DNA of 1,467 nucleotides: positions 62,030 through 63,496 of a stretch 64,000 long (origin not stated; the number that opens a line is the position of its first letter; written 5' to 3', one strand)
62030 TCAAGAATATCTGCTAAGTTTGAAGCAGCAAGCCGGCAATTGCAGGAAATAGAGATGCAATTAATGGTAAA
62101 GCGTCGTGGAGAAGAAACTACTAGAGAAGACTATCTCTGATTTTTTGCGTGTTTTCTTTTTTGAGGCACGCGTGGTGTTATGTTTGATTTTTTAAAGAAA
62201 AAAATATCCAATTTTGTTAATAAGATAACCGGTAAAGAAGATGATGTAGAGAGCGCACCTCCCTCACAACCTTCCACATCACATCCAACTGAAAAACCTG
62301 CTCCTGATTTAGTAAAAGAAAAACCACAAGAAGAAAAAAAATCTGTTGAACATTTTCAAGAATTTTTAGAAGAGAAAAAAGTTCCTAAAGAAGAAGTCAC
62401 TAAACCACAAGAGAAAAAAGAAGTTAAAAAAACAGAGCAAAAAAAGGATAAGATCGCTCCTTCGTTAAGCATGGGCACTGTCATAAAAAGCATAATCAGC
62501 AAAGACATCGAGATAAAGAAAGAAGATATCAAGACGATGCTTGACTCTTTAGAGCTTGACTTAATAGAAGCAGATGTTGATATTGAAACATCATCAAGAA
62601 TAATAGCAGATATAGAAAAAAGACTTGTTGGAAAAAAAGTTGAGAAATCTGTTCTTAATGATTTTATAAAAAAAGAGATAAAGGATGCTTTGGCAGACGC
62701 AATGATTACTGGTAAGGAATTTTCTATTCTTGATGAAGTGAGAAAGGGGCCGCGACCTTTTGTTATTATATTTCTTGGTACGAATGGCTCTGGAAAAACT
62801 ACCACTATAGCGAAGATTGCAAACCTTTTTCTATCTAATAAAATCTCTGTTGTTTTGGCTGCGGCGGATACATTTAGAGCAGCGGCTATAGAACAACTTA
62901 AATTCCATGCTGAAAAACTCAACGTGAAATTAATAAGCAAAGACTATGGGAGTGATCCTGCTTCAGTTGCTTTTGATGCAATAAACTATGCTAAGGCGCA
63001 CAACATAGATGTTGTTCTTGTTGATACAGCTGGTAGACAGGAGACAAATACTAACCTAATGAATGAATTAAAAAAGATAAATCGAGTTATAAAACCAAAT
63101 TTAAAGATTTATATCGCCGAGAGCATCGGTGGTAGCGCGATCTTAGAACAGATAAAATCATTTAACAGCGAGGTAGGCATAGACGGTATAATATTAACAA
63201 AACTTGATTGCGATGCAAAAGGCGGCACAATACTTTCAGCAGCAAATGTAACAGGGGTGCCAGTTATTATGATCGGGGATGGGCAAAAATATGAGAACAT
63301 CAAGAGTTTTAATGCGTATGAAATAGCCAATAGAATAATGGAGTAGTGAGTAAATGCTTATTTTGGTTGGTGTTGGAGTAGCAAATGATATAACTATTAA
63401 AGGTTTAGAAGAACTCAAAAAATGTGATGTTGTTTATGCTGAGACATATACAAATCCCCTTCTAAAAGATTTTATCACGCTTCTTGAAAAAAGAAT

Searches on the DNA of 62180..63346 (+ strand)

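Call 70: search_with_rna_model(model_id=R1, sources=[L073, L074, L075, L076], filters=off, max_evalue=1)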
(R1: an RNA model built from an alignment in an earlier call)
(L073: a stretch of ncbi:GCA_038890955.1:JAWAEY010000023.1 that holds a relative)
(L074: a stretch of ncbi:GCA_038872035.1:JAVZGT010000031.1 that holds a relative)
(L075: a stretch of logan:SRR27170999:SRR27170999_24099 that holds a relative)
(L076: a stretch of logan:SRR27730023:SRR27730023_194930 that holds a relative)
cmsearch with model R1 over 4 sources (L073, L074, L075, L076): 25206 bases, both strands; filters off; matches with E-value up to 1: 4.
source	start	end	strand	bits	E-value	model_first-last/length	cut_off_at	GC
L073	8722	8774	+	9.5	0.53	1-63/63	no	0.45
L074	3699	3751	+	9.5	0.53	1-63/63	no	0.45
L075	2624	2676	+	9.5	0.53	1-63/63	no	0.45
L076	2246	2298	+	9.5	0.53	1-63/63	no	0.45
